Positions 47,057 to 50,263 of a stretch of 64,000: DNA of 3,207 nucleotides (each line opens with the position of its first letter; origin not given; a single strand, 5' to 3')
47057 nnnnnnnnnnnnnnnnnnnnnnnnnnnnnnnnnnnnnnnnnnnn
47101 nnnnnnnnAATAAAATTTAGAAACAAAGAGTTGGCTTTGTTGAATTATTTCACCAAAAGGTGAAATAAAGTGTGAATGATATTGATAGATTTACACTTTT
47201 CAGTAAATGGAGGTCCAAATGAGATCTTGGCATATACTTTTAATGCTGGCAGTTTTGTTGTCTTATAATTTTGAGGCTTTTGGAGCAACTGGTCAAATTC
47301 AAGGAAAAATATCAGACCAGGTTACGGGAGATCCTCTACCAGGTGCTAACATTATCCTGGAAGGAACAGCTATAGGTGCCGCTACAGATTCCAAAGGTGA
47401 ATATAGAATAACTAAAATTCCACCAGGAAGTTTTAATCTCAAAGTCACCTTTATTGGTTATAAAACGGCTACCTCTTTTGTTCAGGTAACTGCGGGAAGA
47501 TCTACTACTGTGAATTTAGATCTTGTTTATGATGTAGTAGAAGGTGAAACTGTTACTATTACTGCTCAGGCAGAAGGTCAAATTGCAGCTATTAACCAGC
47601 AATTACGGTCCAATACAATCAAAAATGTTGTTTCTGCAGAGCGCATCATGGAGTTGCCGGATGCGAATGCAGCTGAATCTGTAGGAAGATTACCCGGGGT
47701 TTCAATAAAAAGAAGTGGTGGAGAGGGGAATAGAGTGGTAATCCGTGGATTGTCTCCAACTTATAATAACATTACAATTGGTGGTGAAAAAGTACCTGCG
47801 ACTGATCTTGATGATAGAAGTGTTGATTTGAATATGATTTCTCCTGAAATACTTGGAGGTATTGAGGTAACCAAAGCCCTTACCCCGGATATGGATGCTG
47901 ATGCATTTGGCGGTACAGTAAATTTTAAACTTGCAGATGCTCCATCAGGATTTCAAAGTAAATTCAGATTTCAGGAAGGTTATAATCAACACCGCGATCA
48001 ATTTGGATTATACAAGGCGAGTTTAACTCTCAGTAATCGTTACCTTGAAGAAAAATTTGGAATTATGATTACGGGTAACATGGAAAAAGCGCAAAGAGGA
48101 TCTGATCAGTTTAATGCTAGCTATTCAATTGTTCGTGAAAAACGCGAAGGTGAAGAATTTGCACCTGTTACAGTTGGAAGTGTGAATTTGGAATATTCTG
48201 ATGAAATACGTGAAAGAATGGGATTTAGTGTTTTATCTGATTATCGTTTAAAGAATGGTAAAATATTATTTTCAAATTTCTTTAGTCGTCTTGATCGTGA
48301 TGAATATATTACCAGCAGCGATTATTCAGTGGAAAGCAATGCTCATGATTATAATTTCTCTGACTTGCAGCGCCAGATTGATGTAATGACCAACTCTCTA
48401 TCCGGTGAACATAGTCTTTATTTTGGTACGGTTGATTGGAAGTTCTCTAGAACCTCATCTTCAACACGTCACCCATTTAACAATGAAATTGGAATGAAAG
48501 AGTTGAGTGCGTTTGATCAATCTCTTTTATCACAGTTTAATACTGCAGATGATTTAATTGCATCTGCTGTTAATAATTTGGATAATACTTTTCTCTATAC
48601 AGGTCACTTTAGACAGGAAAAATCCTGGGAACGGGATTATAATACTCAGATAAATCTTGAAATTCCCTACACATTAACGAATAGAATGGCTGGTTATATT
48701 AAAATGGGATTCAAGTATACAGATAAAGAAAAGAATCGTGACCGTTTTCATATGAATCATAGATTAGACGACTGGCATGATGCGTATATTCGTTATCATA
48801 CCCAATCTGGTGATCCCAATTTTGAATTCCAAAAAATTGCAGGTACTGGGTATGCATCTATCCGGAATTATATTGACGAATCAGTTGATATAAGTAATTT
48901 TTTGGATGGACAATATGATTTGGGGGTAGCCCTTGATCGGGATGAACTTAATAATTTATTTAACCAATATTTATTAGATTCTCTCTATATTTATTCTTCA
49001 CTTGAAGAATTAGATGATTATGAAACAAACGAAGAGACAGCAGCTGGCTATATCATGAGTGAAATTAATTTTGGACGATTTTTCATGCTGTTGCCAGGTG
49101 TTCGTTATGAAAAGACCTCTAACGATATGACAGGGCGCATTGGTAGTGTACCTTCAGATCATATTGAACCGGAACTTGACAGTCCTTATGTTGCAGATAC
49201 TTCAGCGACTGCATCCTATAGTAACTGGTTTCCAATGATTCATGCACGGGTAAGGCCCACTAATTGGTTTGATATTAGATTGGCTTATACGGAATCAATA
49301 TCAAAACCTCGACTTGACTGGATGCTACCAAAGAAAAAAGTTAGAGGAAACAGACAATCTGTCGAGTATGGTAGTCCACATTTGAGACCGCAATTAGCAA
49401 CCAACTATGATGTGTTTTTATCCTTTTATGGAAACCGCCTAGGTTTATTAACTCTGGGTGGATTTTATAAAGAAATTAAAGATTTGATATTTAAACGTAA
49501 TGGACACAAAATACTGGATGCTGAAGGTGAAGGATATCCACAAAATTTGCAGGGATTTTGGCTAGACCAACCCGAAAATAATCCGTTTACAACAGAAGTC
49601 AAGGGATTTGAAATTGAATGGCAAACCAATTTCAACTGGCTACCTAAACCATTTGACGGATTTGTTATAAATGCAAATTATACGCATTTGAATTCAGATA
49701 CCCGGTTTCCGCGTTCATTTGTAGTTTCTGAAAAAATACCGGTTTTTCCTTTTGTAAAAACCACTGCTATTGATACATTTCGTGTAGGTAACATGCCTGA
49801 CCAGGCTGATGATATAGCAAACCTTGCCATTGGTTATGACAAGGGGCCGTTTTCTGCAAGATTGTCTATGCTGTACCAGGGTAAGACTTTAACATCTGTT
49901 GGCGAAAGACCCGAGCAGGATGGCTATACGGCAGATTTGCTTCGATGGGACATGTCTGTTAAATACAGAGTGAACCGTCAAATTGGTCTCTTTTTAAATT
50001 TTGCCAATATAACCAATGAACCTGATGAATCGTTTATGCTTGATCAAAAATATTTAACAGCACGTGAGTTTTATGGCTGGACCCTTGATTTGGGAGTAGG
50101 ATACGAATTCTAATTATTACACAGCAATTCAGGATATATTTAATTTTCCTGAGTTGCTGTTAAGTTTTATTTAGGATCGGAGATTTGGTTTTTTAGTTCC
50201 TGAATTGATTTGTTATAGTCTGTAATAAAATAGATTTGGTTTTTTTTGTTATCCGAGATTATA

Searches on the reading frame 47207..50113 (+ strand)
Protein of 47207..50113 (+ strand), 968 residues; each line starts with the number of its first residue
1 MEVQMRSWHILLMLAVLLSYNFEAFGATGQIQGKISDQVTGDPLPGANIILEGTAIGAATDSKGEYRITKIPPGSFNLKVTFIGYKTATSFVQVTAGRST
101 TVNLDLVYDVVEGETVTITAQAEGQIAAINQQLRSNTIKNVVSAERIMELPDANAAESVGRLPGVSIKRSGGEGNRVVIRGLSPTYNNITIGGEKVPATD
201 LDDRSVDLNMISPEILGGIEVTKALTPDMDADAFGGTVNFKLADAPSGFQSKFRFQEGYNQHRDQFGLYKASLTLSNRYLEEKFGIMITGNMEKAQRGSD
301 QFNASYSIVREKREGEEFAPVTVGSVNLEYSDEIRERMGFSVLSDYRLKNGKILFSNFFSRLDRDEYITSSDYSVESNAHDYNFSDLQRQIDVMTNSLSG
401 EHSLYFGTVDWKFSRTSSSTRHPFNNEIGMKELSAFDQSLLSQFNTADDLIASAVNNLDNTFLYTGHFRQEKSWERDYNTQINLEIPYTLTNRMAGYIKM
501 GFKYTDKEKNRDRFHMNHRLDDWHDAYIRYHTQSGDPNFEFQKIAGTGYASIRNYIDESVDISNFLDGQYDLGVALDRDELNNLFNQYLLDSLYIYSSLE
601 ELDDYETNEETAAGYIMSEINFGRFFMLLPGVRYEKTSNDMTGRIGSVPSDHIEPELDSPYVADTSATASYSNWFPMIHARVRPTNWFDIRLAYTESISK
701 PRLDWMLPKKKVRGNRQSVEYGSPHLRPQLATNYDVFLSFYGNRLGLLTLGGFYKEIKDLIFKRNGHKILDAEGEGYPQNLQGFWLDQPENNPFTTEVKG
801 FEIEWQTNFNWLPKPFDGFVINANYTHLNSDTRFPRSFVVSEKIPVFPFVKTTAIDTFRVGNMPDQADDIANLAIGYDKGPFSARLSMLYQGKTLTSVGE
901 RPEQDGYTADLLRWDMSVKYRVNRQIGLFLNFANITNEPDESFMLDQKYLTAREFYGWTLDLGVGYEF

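Call 66: search_protein_families(library=pfam, max_evalue=0.00001, proteins=[window:47207-50113:+])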
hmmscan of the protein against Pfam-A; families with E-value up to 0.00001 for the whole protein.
window:47207-50113:+ (968 aa): 4 families
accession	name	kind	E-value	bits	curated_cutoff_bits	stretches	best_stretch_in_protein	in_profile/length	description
PF00593.30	TonB_dep_Rec_b-barrel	-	4.4e-32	112.9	27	1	472-935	22-436/436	TonB dependent receptor-like, beta-barrel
PF13715.12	CarbopepD_reg_2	-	5e-21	75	32.2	1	31-117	1-87/88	CarboxypepD_reg-like domain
PF13620.12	CarboxypepD_reg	-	2.6e-18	66.6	32.3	1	30-106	1-81/82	Carboxypeptidase regulatory-like domain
PF07715.20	Plug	-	5.9e-14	52.9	23.9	1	138-237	8-107/107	TonB-dependent Receptor Plug Domain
